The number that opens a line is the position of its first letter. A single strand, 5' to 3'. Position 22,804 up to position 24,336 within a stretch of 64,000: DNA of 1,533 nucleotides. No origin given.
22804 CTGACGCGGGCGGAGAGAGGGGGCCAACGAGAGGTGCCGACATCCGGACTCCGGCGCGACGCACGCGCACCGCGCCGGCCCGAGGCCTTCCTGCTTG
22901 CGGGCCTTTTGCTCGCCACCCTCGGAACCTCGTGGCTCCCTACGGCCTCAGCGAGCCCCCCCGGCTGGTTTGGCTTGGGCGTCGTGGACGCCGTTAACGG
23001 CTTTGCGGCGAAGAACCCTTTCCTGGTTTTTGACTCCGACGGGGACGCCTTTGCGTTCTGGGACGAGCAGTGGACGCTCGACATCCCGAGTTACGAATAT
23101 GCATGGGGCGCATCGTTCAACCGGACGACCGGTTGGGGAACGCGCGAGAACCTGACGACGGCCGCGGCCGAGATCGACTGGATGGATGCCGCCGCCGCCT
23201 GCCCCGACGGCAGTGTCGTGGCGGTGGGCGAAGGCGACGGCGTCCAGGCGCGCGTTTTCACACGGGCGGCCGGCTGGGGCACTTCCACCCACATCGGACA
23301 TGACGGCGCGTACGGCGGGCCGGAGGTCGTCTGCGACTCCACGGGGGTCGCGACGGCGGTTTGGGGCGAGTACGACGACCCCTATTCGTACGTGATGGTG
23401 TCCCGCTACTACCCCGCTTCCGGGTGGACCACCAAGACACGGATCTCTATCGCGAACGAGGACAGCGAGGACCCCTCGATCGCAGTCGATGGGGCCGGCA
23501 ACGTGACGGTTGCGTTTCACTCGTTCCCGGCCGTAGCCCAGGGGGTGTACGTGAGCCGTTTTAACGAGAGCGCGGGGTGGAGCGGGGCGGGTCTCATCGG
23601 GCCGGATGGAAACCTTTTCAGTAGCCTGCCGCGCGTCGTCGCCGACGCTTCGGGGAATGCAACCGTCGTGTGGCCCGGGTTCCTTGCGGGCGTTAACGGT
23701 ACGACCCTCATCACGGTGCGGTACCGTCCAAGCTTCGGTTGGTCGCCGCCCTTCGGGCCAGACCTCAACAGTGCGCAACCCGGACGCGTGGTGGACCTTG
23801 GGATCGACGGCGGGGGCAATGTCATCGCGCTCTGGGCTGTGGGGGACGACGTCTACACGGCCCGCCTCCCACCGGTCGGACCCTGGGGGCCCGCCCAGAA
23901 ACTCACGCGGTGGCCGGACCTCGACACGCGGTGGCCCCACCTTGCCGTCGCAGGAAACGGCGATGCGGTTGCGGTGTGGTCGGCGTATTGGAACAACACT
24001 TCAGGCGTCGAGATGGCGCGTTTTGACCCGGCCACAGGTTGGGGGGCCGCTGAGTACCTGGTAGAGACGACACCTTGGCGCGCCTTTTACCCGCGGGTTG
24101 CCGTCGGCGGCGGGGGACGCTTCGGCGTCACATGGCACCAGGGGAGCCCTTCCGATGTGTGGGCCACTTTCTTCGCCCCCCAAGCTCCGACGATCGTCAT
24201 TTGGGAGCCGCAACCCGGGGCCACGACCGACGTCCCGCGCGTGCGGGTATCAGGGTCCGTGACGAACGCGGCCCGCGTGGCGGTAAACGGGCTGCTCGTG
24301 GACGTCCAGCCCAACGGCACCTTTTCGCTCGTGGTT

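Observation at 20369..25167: Tandem paralogs with a tetrabrachion-like layout: novel 8x Trp-repeat head, Ig-like domain, sequon-studded coiled-coil stalk and C-terminal TM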

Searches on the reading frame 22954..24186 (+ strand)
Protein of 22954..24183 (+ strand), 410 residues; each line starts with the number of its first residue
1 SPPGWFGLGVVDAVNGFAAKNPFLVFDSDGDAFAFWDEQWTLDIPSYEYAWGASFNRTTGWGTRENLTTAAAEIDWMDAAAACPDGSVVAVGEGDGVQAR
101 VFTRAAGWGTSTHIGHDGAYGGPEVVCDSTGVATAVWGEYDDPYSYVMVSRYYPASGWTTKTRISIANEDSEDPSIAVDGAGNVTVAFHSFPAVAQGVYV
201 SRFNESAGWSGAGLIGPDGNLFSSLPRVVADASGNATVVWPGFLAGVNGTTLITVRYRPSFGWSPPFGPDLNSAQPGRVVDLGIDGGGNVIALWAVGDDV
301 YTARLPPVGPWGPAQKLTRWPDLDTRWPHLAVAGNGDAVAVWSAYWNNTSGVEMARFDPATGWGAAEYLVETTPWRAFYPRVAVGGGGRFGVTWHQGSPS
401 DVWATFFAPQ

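Call 8: find_homologous_proteins(query=window:22954-24183:+, max_evalue=0.001)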
Query seq(410 aa) (410 aa): 126 proteins with E <= 0.001 among 8000 candidates; the best 120 are listed.
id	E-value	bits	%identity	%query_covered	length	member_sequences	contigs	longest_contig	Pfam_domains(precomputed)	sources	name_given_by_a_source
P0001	1.6e-49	188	30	73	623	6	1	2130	PF07679.23,PF13895.13,PF13927.13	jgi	-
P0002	2.1e-41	161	26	94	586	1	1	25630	PF13205.13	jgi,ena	-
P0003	8.4e-40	156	28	72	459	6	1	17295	PF21196.4,PF15892.12,PF06739.18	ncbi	-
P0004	5.1e-37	146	27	95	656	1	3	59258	PF13205.13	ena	-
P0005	2.4e-35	141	27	76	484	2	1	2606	-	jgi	jgi:hypothetical protein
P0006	7.7e-33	133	27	97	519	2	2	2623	-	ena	-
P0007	5.1e-32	130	28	96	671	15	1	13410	PF09136.17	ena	-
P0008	7.1e-32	130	28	70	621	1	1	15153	PF09136.17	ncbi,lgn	-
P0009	2.1e-31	128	28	99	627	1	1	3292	PF09136.17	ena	-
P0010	7.2e-31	126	28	85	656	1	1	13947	PF01391.24,PF23657.2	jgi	-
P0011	1.5e-30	125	30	71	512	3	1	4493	-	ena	-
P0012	1.5e-30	125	30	75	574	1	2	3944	PF13205.13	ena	-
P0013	1.8e-30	125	32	93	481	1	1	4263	-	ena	-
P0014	3.0e-30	124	28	92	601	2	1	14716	-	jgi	jgi:hypothetical protein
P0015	1.5e-29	122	28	92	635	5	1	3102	PF09136.17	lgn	-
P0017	4.9e-29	120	27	97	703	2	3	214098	PF09136.17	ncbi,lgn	-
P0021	1.4e-27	115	26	97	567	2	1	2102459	PF00526.24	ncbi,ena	-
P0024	7.1e-27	113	29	96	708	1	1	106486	PF09136.17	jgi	jgi:uncharacterized membrane-anchored protein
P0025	7.1e-26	110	30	94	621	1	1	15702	PF09136.17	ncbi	ncbi:MAG: hypothetical protein ACUVT7_03545 [Thermoplasmata archaeon]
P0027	8.4e-26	110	29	72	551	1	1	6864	PF13205.13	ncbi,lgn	-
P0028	1.1e-25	109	29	96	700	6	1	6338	PF09136.17,PF19077.7,PF17936.8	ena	-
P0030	9.5e-25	106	27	96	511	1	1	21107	PF23657.2,PF15892.12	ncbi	-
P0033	3.3e-24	104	28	82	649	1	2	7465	PF15892.12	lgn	-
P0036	1.3e-23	102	28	75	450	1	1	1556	PF13205.13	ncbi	-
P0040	2.9e-22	98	28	80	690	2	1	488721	PF19220.7,PF06522.17,PF09136.17,PF17936.8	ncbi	ncbi:MAG: hypothetical protein AB1793_01180 [Candidatus Thermoplasmatota archaeon]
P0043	3.4e-21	94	29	79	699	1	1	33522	PF23649.2,PF09136.17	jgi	jgi:hypothetical protein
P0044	4.1e-21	94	28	66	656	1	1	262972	-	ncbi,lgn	-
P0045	5.6e-21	94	27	88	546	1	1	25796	PF13205.13,PF15892.12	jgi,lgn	jgi:hypothetical protein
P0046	3.6e-20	91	26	99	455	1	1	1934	-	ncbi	-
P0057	3.0e-16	78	26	73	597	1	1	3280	PF13205.13,PF15892.12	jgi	jgi:hypothetical protein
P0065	3.2e-15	75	30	70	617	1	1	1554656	PF00801.27,PF18911.7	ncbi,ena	-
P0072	9.7e-14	70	25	71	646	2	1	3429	PF09136.17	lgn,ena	-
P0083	1.3e-12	66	25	88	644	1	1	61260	PF09136.17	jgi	jgi:hypothetical protein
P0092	5.9e-11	61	27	67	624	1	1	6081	PF18998.7,PF15892.12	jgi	jgi:Divergent InlB B-repeat domain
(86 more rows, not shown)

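Call 11: search_protein_families(library=pfam, proteins=[P0017, P0009, P0007, P0003, P0001, P0002], max_evalue=1)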
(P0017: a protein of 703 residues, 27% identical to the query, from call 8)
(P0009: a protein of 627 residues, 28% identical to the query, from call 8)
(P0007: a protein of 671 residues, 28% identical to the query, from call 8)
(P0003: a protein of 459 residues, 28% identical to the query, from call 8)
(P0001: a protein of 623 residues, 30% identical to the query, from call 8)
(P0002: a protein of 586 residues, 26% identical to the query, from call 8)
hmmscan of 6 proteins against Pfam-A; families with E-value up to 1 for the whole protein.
P0017 (703 aa): 17 families
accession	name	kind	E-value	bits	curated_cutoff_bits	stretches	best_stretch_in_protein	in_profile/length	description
PF09136.16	Glucodextran_B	-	5.7e-10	39.4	27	1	467-545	1-81/83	Glucodextranase, domain B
PF14362.11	DUF4407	-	0.00026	20.8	31.3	1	536-658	123-236/297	Domain of unknown function (DUF4407)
PF25526.1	LIP-1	-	0.0012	18.7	34.1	1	568-653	3-88/250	Liprin-alpha-like coiled coil domain 2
PF08614.16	ATG16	-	0.0028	18.3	33.7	1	553-644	87-178/200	Autophagy protein 16 (ATG16)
PF06008.19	Laminin_I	-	0.006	16.8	34.6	1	554-625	187-258/259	Laminin Domain I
PF16515.11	HIP1_clath_bdg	-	0.018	15.9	28.8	1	555-596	53-94/99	Clathrin-binding domain of Huntingtin-interacting protein 1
PF04012.17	PspA_IM30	-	0.039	14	33.9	1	554-656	91-190/220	PspA/IM30 family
PF12795.12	MscS_porin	-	0.063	13.3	34.4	1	554-659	92-198/238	Mechanosensitive ion channel porin domain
PF09486.15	HrpB7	-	0.088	13.7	29.7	1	552-645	20-114/157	Bacterial type III secretion protein (HrpB7)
PF09762.14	CCDC93_CC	-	0.12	11.8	30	1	552-622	141-213/429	CCDC93 coiled-coil domain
PF06424.17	PRP1_N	-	0.14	13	22.4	0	146-173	4-31/144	PRP1 splicing factor, N-terminal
PF05615.18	THOC7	-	0.2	12.4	28.7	1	545-627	36-111/136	Tho complex subunit 7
PF03938.19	OmpH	-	0.39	11.4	32.4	1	552-637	24-111/141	Outer membrane protein (OmpH-like)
PF06818.20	Fez1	-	0.42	11.5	34.4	1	552-649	15-112/199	Fez1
PF16131.11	Torus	-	0.45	11.5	29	0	130-152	17-39/109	Torus domain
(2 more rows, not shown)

P0009 (627 aa): 28 families (the best 25 are shown)
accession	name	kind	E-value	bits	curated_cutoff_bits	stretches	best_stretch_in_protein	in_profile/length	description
PF09136.16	Glucodextran_B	-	8.3e-16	58.1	27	1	437-514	1-80/83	Glucodextranase, domain B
PF10779.14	XhlA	-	0.00028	21.4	34.7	1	539-599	5-65/67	Haemolysin XhlA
PF17702.6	DUF5548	-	0.0048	17.2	25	0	89-110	30-51/177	Family of unknown function (DUF5548)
PF01105.29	EMP24_GP25L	-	0.0077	16.7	25.9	1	476-604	59-177/182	emp24/gp25L/p24 family/GOLD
PF07926.17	TPR_MLP1_2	-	0.0091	16.4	36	1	520-578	60-118/129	TPR/MLP1/MLP2-like protein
PF02494.22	HYR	-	0.022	15.5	21.7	1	433-515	2-81/81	HYR domain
PF19077.6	Big_13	-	0.031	15.2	27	1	468-514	50-99/102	Bacterial Ig-like domain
PF00523.23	Fusion_gly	-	0.031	13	29.8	1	551-601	435-487/487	Fusion glycoprotein F0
PF23203.1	KIF21A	-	0.046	13.9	28.5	1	519-578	29-88/161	KIF21A-like domain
PF17675.6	APG6_N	-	0.062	14.2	45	1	522-571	35-93/132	Apg6 coiled-coil region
PF00435.27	Spectrin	-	0.087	13.8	29.9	1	523-576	26-79/105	Spectrin repeat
PF06818.20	Fez1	-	0.12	13.3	34.4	1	520-581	48-109/199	Fez1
PF07889.17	DUF1664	-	0.12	12.9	34.6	1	522-575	57-110/124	Protein of unknown function (DUF1664)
PF10498.14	IFT57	-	0.12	11.8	40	1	532-580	269-317/360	Intra-flagellar transport protein 57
PF05531.17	NPV_P10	-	0.15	13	29.8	1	525-563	29-67/75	Nucleopolyhedrovirus P10 protein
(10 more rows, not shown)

P0007 (671 aa): 6 families
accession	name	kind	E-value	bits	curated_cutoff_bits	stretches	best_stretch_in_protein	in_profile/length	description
PF09136.16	Glucodextran_B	-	2.6e-12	46.9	27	1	441-519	1-81/83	Glucodextranase, domain B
PF17936.7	Big_6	-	0.00043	20.9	27.6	1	457-513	13-76/83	Bacterial Ig domain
PF14004.11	DUF4227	-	0.086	13.2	27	0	357-381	39-63/71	Protein of unknown function (DUF4227)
PF12795.12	MscS_porin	-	0.15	12.1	34.4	1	523-635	80-193/238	Mechanosensitive ion channel porin domain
PF09762.14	CCDC93_CC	-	0.31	10.4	30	1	525-591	126-192/429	CCDC93 coiled-coil domain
PF15892.11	BNR_4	-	0.68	9.7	27.3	0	196-233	228-266/272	BNR repeat-containing family member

P0003 (459 aa): 7 families
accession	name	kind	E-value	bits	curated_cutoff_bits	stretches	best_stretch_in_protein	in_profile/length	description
PF15892.11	BNR_4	-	1.1e-08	35.2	27.3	1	90-361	18-265/272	BNR repeat-containing family member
PF06739.17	SBBP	-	5.6e-06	26.6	20.5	0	375-390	14-29/38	Beta-propeller repeat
PF21196.3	PcrA_UvrD_tudor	-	3.4e-05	24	23.9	0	252-277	10-35/48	PcrA/UvrD tudor domain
PF18300.7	DUF5604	-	0.0051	17.2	25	0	300-337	13-50/58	Domain of unknown function (DUF5604)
PF16131.11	Torus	-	0.034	15.1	29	0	284-304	20-40/109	Torus domain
PF03958.22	Secretin_N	-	0.058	14.1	28.2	0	312-339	25-47/69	Bacterial type II/III secretion system short domain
PF14787.11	zf-CCHC_5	-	0.17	12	27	0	381-389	22-30/36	GAG-polyprotein viral zinc-finger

P0001 (623 aa): 6 families
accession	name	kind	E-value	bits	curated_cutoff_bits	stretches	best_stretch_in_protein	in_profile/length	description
PF13927.12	Ig_3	-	1.3e-12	48.4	30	2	27-95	1-78/78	Immunoglobulin domain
PF07679.22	I-set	-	9.4e-10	38.9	23.7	1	28-103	1-85/90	Immunoglobulin I-set domain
PF13895.12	Ig_2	-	7.8e-07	29.7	27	2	53-108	25-78/79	Immunoglobulin domain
PF21196.3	PcrA_UvrD_tudor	-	0.0011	19.2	23.9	0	522-548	9-35/48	PcrA/UvrD tudor domain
PF17932.6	TetR_C_24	-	0.0093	16.7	26.4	0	439-458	79-98/114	Tetracyclin repressor-like, C-terminal domain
PF19081.6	Ig_7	-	0.03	15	27.3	1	118-195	7-81/84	Ig-like domain CHU_C associated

P0002 (586 aa): 4 families
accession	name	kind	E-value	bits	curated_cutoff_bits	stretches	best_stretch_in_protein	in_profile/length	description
PF13205.12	Big_5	-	9.6e-18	65.3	23.6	1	69-169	4-104/105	Bacterial Ig-like domain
PF06739.17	SBBP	-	0.00051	20.4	20.5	0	183-201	8-26/38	Beta-propeller repeat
PF15892.11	BNR_4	-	0.012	15.4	27.3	0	395-439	221-266/272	BNR repeat-containing family member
PF09142.17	TruB_C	-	0.048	13.8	28.7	0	507-523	31-47/56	tRNA Pseudouridine synthase II, C terminal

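Call 20: predict_structure(alignment_id=A1)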
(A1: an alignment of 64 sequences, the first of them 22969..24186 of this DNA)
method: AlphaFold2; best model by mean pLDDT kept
length: 406 residues; sequences in the alignment: 64
mean_pLDDT: 91.0   pTM: 0.92
mean pLDDT of the five models: 91.0, 90.9, 90.7, 89.9, 89.6
residues with pLDDT >= 90: 301; 70-90: 85; 50-70: 20; < 50: 0
segments of 3 or more residues with pLDDT < 50: none
pLDDT, mean of each block of 10 residues (from residue 1): 70 90 95 76 90 91 83 95 94 95 94 90 98 95 97 97 95 98 88 96 97 76 97 90 85 97 78 87 97 94 95 85 96 96 92 97 90 95 93 88 77
secondary structure, 60 per line:
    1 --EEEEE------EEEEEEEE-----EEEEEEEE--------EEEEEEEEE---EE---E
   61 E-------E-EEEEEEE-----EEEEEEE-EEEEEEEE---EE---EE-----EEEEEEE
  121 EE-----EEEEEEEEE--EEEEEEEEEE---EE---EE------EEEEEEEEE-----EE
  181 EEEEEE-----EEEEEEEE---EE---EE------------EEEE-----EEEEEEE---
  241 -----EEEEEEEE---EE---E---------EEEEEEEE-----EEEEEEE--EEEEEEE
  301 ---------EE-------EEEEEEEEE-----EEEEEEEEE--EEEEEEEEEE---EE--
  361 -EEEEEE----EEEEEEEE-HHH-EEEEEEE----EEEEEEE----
elements in order: E3-7 E14-21 E27-34 E43-51 E71-77 E83-89 E91-98 E114-122 E128-136 E139-148 E165-173 E179-186 E192-199 E222-225 E231-237 E246-253 E272-279 E285-291 E294-300 E319-327 E333-341 E344-353 E362-367 E372-379 E385-391 E396-402

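Call 28: search_solved_structures(query=A1, max_evalue=1)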
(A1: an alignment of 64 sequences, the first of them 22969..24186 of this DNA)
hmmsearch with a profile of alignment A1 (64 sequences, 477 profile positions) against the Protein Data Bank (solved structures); distinct sequences matched with E-value up to 1: 4.
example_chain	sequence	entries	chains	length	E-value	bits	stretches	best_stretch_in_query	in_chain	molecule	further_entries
4irt_A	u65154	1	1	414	0.0035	18.8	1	226-310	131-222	Uncharacterized protein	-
5mum_A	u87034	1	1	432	0.015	16.7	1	220-312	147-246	BACINT_00347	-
2gu3_A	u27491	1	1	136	0.053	14.9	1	211-291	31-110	YpmB protein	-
1f0k_A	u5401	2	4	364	0.36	12.2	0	220-342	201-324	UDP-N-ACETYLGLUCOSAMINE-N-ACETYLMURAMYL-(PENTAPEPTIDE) PYROPHOSPHORYL-UNDECAPRENOL N-ACETY | UDP-N-acetylglucosamine--N-acetylmuramyl-(pentapeptide) pyrophospho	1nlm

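Call 29: search_protein_representatives(alignment_id=A1)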
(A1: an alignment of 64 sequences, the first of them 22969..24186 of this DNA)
Query: 64 sequences, 477 profile positions. Proteins with E-value up to 0.001 (for the whole library): 78227; up to 1e-10: 49070; up to 1e-30: 15859. The best 150 are listed.
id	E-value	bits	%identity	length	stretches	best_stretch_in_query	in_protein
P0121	0.0e+00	1674.2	-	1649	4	35-446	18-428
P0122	0.0e+00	1328.1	-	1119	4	46-460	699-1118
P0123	0.0e+00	1236.5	-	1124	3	49-458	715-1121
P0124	0.0e+00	1201.4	-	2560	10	57-453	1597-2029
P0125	0.0e+00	1200.2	-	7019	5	17-460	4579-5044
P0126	0.0e+00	1160.9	-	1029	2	46-459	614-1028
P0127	0.0e+00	1119.6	-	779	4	48-408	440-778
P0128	0.0e+00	1069.5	-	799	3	48-459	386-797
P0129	0.0e+00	1063.4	-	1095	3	64-415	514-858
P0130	0.0e+00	1033.6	-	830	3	43-446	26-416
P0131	0.0e+00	1009.9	-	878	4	8-460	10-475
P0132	2.0e-290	979.2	-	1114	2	47-458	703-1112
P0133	1.7e-281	949.8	-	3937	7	55-409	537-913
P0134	4.3e-281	948.5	-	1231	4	62-446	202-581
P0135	2.1e-261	883.5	-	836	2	49-458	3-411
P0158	1.2e-210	716.2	-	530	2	7-416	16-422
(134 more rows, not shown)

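Call 31: search_protein_families(library=ncbifam, proteins=[P0017, P0009, P0121, P0130, P0158, P0003], max_evalue=0.1)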
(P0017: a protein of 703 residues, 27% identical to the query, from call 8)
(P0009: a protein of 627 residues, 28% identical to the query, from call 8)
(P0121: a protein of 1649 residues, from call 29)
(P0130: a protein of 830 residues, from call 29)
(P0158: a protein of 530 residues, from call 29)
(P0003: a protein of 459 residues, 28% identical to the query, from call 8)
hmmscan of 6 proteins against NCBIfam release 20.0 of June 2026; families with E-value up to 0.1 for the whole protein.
P0017 (703 aa): 9 families
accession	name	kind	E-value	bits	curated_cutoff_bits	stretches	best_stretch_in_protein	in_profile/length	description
TIGR04320.1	Surf_Exclu_PgrA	domain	3.9e-11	42.9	70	1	538-653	244-358/360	SEC10/PgrA surface exclusion domain-containing protein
NF053835.1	PDIAV_lipo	equivalog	1.3e-10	41.2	90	4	65-198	90-234/458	PDIAV motif-containing lipoprotein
TIGR02168.1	SMC_prok_B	equivalog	8e-05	20.6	567.35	1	552-655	300-403/1181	chromosome segregation protein SMC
TIGR04211.1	SH3_and_anchor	equivalog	0.0002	21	65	1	550-651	62-159/198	TIGR04211 family SH3 domain-containing protein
NF008438.0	PRK11281.1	equivalog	0.0002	19.2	991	1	551-654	84-186/1113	mechanosensitive channel MscK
TIGR02559.1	HrpB7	equivalog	0.00031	21.1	134.4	1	552-651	20-122/158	type III secretion protein HrpB7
TIGR02169.1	SMC_prok_A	equivalog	0.00045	18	729.4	1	554-649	288-383/1165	chromosome segregation protein SMC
NF045487.1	ASRP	equivalog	0.0087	14.7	300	1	561-651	142-231/593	archaea-specific SMC-related protein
NF038350.1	taxis_HmpF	equivalog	0.018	13.4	200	1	555-630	226-301/553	pilus motility taxis protein HmpF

P0009 (627 aa): 22 families
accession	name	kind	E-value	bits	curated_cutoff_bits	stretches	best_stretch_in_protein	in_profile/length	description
NF053835.1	PDIAV_lipo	equivalog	7.7e-07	28.8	90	2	93-282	43-239/458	PDIAV motif-containing lipoprotein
NF033510.3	Ca_tandemer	repeat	1e-05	25.8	50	1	430-506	4-95/96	Ca2+-stabilized repeat-containing adhesin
NF045487.1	ASRP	equivalog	0.00027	19.7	300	1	524-577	190-447/593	archaea-specific SMC-related protein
TIGR04211.1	SH3_and_anchor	equivalog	0.00061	19.4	65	1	513-585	55-127/198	TIGR04211 family SH3 domain-containing protein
TIGR04320.1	Surf_Exclu_PgrA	domain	0.0012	18.3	70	1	484-585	220-324/360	SEC10/PgrA surface exclusion domain-containing protein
TIGR02168.1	SMC_prok_B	equivalog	0.006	14.4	567.35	1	522-579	237-294/1181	chromosome segregation protein SMC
TIGR02169.1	SMC_prok_A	equivalog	0.0076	14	729.4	1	522-578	426-482/1165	chromosome segregation protein SMC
NF047516.1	LA_3659_fam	equivalog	0.0079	15.8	36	1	524-588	68-132/221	LA_3659 family protein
NF047514.1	SpiroCoCo_N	equivalog_domain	0.0079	15.8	75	1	524-588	68-132/221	SpiroCoCo family coiled-coil protein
NF043058.1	T4SS_LegC2C7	subfamily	0.0094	14.9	350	1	519-595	162-243/348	LegC2/C7 family Dot/Icm T4SS effector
NF058578.1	CPR_pilus_PamR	equivalog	0.013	14.4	300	1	441-514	58-135/297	pilus system RbmA-like protein PamR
NF047515.1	SpiroCoCo_C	equivalog_domain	0.014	14.6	125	1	525-577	132-191/313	SpiroCoCo family coiled-coil protein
NF047368.1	collar_FlbB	equivalog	0.015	15.1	110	1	524-575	67-132/193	periplasmic-type flagellar collar protein FlbB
NF038350.1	taxis_HmpF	equivalog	0.019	13.3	200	1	525-582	135-192/553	pilus motility taxis protein HmpF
NF002572.0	PRK02224.1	equivalog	0.02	13.2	1087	1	515-583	347-415/888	DNA double-strand break repair ATPase Rad50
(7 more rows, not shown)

P0121 (1649 aa): 3 families
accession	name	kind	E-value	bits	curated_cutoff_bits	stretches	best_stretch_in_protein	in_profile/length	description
NF038112.1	myxo_dep_M36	subfamily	1.3e-45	155.1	1500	2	1217-1594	1188-1591/1604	myxosortase-dependent M36 family metallopeptidase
NF004441.0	PRK05777.1-4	equivalog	0.072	11.7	477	0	1448-1470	373-395/524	NADH-quinone oxidoreductase subunit NuoN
NF038360.1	rad_fix_GrcA3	exception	0.08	13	158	0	298-322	34-58/78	autonomous glycyl radical cofactor GrcA3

P0130 (830 aa): 1 family
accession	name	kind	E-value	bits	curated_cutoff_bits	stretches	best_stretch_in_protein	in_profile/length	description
NF053835.1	PDIAV_lipo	equivalog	1.4e-11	44.4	90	1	645-726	36-116/458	PDIAV motif-containing lipoprotein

P0158 (530 aa): 0 families

P0003 (459 aa): 2 families
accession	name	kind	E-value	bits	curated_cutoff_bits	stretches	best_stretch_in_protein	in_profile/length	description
NF053835.1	PDIAV_lipo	equivalog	2.2e-18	66.9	90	3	42-137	24-116/458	PDIAV motif-containing lipoprotein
NF011817.0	PRK15289.1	equivalog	0.00024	20.9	203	0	258-301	108-151/190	chaperone-usher fimbrial major subunit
